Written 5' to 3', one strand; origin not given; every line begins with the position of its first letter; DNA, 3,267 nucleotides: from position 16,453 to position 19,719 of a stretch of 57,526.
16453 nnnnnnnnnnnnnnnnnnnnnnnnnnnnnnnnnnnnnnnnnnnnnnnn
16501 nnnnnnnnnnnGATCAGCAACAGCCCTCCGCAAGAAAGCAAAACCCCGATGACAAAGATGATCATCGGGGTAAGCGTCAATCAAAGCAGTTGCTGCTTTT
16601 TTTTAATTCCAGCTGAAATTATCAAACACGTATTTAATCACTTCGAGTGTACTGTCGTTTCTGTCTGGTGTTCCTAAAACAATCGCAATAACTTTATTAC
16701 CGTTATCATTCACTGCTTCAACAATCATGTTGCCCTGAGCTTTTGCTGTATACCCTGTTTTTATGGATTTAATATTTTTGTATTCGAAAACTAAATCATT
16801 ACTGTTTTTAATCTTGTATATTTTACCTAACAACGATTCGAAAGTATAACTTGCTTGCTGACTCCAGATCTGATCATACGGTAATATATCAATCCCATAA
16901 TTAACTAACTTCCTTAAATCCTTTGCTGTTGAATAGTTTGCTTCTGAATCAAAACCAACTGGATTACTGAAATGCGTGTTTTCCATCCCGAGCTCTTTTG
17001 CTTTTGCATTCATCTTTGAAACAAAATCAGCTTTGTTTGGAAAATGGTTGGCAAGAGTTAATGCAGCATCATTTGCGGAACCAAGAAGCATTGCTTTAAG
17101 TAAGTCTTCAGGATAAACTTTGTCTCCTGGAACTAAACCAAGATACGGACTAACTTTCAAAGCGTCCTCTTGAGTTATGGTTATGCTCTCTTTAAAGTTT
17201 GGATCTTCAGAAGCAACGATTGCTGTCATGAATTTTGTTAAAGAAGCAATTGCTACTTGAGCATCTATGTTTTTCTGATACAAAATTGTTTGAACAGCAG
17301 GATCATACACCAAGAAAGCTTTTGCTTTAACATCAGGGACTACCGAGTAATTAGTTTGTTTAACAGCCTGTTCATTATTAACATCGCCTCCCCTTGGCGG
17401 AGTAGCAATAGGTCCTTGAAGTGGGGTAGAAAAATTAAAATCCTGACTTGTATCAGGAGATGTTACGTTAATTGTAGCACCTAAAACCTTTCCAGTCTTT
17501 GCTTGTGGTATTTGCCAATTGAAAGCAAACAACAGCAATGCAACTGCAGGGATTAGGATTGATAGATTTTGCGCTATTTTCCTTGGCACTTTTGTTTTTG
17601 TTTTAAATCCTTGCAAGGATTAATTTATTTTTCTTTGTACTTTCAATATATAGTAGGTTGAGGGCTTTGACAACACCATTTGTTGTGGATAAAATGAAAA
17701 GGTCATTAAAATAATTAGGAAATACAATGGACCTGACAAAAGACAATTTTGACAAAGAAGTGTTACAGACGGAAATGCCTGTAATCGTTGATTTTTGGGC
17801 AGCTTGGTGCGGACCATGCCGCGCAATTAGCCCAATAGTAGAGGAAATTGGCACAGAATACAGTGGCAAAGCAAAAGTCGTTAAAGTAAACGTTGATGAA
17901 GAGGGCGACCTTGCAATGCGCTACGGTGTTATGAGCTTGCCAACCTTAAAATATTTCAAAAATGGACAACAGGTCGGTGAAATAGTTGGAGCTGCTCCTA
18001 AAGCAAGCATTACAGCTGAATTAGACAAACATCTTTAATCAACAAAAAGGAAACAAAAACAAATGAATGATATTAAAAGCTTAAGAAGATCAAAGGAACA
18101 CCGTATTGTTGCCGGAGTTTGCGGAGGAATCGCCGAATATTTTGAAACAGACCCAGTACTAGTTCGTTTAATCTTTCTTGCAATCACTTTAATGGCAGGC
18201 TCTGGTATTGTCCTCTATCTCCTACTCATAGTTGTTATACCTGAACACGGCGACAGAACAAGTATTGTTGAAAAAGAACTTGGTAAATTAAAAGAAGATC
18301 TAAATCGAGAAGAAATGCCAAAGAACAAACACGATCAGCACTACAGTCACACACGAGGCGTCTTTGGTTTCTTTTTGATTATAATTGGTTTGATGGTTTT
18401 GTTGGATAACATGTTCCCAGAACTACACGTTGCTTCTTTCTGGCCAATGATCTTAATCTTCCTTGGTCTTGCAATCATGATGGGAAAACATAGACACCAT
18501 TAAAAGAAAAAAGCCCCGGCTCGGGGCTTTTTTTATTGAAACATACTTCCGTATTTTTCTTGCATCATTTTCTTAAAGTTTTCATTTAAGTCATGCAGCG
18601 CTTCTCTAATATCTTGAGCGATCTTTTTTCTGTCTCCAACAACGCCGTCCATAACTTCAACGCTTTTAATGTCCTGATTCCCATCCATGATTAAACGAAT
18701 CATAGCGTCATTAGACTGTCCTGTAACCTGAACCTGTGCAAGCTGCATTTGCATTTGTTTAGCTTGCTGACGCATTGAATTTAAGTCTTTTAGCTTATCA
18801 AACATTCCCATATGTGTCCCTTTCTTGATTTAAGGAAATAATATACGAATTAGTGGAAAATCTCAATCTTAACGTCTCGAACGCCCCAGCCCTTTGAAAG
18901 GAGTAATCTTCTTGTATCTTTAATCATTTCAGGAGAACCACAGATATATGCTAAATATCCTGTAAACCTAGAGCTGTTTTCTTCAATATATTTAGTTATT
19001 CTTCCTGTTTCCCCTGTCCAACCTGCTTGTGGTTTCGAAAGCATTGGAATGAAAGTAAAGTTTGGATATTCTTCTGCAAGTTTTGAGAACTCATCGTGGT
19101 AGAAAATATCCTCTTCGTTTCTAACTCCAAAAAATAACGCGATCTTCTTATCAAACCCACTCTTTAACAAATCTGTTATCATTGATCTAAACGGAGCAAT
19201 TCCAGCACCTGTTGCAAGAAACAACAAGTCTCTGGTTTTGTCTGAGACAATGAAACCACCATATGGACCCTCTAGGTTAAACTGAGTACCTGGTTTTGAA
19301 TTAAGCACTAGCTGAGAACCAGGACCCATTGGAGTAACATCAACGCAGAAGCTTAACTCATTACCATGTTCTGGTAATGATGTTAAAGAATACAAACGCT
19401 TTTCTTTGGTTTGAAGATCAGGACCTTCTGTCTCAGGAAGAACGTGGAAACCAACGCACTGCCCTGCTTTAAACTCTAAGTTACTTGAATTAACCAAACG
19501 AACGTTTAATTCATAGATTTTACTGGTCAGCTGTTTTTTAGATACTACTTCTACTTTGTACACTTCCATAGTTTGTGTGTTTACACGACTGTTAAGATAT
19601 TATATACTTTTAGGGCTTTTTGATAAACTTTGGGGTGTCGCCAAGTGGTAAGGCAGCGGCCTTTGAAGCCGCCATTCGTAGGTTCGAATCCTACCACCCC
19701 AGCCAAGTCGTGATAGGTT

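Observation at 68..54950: Five dispersed GC-rich patches in an AT-rich genome, with recurring cassette-like architecture and non-random placement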

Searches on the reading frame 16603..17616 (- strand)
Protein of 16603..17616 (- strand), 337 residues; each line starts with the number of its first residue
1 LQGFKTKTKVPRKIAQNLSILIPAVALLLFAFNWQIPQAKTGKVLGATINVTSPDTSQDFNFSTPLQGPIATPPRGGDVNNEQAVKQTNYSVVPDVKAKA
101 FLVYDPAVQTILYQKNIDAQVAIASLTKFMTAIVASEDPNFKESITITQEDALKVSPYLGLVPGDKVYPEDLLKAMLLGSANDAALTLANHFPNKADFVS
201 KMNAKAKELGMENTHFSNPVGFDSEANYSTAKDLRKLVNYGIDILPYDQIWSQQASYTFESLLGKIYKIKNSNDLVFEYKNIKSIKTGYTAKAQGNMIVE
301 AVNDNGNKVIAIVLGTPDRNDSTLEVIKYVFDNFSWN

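Call 39: search_protein_families(library=pfam, max_evalue=0.001, proteins=[window:16603-17616:-])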
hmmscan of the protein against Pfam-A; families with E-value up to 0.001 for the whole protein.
window:16603-17616:- (337 aa): 2 families
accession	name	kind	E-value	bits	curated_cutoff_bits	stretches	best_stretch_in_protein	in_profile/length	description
PF00768.25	Peptidase_S11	-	4.2e-47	161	27.6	1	93-316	7-237/239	D-alanyl-D-alanine carboxypeptidase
PF13354.11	Beta-lactamase2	-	1.5e-05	24.9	22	1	115-237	15-142/214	Beta-lactamase enzyme family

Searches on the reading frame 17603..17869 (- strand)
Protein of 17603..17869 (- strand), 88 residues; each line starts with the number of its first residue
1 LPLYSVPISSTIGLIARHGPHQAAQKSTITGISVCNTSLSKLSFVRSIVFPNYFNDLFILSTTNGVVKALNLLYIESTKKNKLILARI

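Call 66: search_protein_families(library=pfam, max_evalue=0.001, proteins=[window:17603-17869:-])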
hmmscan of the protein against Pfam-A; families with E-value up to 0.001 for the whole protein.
window:17603-17869:- (88 aa): 0 families

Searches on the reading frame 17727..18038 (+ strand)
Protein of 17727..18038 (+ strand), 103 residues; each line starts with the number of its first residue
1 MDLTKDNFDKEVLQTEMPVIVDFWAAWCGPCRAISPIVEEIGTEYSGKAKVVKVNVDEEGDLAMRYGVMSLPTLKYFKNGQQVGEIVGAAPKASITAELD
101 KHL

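Call 66: search_protein_families(library=pfam, max_evalue=0.001, proteins=[window:17727-18038:+])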
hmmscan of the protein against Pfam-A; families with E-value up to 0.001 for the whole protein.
window:17727-18038:+ (103 aa): 6 families
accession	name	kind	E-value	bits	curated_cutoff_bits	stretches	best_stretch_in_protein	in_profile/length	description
PF00085.26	Thioredoxin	-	2.1e-32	111.6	23.5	1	3-100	5-102/103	Thioredoxin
PF13098.12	Thioredoxin_2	-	8.1e-08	33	27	1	14-98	3-103/104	Thioredoxin-like domain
PF13905.12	Thioredoxin_8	-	3.2e-06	27.8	27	1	18-58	3-45/94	Thioredoxin-like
PF13192.12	Thioredoxin_3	-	0.00019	21.8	24.8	1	28-92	10-67/76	Thioredoxin domain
PF00578.27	AhpC-TSA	-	0.00023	21.6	26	1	17-61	26-72/124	AhpC/TSA family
PF08534.16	Redoxin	-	0.00087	19.5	26.6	0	17-59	29-73/148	Redoxin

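Call 68: find_encoding_contigs(protein=window:17727-18038:+, flank=5000, max_places=10)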
Protein window:17727-18038:+ (103 aa): 13 contigs read that carry it; 5 places shown.
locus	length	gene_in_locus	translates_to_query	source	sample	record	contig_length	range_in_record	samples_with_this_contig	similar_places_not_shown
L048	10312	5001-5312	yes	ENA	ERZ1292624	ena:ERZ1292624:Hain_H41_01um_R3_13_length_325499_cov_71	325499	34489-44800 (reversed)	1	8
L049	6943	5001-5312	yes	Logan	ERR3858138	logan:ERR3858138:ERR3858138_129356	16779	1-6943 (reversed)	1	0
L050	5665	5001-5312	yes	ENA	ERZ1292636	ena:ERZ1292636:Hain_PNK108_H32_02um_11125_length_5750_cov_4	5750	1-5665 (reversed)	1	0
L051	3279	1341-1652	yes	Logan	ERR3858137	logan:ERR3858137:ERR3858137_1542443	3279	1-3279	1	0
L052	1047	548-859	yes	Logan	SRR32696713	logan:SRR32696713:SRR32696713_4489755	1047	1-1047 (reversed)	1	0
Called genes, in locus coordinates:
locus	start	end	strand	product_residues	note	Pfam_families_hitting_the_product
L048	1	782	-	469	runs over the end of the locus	PF21799:MurD-like_N (weak), PF08245:Mur_ligase_M, PF02875:Mur_ligase_C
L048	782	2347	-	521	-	PF07969:Amidohydro_3, PF01979:Amidohydro_1 (weak)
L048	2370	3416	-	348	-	PF00953:Glycos_transf_4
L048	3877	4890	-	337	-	PF00768:Peptidase_S11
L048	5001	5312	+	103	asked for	PF00085:Thioredoxin, PF13098:Thioredoxin_2, PF13905:Thioredoxin_8 (faint)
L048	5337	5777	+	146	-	PF04024:PspC, PF18917:LiaI-LiaF-like_TM1 (weak), PF22570:LiaF-TM (weak)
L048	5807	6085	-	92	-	PF02575:YbaB_DNA_bd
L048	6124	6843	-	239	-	PF00970:FAD_binding_6 (weak), PF00175:NAD_binding_1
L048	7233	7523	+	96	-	-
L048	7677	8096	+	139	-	-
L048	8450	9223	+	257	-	PF00459:Inositol_P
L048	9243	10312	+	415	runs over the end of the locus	PF07690:MFS_1, PF13347:MFS_2 (faint), PF11700:ATG22, PF07690:MFS_1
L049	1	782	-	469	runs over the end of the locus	PF21799:MurD-like_N (weak), PF08245:Mur_ligase_M, PF02875:Mur_ligase_C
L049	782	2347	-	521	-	PF07969:Amidohydro_3, PF01979:Amidohydro_1 (weak)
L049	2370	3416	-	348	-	PF00953:Glycos_transf_4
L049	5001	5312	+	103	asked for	PF00085:Thioredoxin, PF13098:Thioredoxin_2, PF13905:Thioredoxin_8 (faint)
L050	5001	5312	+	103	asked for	PF00085:Thioredoxin, PF13098:Thioredoxin_2, PF13905:Thioredoxin_8 (faint)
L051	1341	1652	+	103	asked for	PF00085:Thioredoxin, PF13098:Thioredoxin_2, PF13905:Thioredoxin_8 (faint)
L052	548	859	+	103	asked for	PF00085:Thioredoxin, PF13098:Thioredoxin_2, PF13905:Thioredoxin_8 (faint)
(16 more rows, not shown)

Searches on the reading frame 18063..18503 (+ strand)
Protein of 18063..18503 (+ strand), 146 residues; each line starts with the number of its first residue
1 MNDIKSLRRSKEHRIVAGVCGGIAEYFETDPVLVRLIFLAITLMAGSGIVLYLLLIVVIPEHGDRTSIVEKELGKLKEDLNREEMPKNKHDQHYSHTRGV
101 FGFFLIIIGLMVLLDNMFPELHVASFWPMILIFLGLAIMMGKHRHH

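Call 66: search_protein_families(library=pfam, max_evalue=0.001, proteins=[window:18063-18503:+])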
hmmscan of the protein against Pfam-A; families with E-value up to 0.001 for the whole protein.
window:18063-18503:+ (146 aa): 4 families
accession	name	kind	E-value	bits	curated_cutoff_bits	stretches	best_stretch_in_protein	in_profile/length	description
PF04024.17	PspC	-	2.2e-23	82.3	25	1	5-61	1-57/58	PspC domain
PF18917.5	LiaI-LiaF-like_TM1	-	6.6e-07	29.8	27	1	100-138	2-41/42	LiaI-LiaF-like transmembrane region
PF22570.1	LiaF-TM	-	2.3e-06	28.8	27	1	100-142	1-45/98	LiaF transmembrane domain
PF19762.4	DUF6249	-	0.0009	19.6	33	0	39-139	3-97/104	Domain of unknown function (DUF6249)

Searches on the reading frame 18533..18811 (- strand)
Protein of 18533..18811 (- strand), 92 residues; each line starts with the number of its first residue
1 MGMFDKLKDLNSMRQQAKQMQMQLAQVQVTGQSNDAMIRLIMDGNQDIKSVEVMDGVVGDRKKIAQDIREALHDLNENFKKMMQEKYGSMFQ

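Call 66: search_protein_families(library=pfam, max_evalue=0.001, proteins=[window:18533-18811:-])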
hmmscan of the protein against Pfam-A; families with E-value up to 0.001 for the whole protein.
window:18533-18811:- (92 aa): 1 family
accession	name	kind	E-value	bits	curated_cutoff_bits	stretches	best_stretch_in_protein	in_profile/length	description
PF02575.21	YbaB_DNA_bd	-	6.8e-13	49.1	25.5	1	8-91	2-87/91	YbaB/EbfC DNA-binding family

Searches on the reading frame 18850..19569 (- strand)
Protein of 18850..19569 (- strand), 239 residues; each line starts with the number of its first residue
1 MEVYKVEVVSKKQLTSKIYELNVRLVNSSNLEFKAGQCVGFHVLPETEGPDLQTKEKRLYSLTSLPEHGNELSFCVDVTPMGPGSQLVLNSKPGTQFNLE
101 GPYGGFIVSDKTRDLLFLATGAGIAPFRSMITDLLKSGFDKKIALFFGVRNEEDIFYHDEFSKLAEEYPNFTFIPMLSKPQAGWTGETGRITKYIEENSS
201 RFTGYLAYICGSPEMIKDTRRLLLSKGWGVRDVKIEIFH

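Call 66: search_protein_families(library=pfam, max_evalue=0.001, proteins=[window:18850-19569:-])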
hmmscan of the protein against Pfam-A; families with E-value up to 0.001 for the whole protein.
window:18850-19569:- (239 aa): 2 families
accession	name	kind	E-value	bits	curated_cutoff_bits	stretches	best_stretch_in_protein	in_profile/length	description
PF00175.26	NAD_binding_1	-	1.2e-26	93.9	22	1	117-220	1-108/109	Oxidoreductase NAD-binding domain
PF00970.30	FAD_binding_6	-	4.1e-06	27.5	21.1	1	6-106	2-97/99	Oxidoreductase FAD-binding domain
